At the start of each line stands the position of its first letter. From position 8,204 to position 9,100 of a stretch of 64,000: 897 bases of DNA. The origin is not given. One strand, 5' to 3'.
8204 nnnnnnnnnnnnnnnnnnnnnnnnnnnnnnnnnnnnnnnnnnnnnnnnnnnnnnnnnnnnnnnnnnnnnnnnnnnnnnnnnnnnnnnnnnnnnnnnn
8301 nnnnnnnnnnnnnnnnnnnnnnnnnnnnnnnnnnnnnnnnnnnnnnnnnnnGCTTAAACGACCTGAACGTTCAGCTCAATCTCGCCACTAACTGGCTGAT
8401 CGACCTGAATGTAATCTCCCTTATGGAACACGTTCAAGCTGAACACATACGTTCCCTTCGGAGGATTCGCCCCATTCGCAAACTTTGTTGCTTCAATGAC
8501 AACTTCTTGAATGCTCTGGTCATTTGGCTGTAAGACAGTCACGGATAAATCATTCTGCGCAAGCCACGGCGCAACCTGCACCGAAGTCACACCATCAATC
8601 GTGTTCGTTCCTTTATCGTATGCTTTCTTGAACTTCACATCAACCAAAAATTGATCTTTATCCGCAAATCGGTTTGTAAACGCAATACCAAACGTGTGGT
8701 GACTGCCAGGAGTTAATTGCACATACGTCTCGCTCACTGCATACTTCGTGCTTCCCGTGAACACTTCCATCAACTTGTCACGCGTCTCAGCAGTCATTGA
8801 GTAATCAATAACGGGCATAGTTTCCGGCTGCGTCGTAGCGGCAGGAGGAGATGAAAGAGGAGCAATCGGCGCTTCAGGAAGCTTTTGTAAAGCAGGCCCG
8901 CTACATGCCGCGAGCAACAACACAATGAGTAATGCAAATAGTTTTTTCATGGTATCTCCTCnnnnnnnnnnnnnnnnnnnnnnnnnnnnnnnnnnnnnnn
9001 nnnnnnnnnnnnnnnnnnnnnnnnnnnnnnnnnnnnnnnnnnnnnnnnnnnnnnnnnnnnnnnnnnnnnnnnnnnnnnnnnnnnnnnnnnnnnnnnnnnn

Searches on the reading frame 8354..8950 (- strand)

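Call 27: search_protein_families(library=pfam, max_evalue=0.1, proteins=[window:8354-8950:-])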
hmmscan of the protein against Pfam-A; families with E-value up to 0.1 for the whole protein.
window:8354-8950:- (198 aa): 1 family
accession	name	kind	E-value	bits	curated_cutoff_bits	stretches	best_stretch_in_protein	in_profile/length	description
PF08139.17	LPAM_1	-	0.057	14.3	20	0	1-17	1-18/18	Prokaryotic membrane lipoprotein lipid attachment site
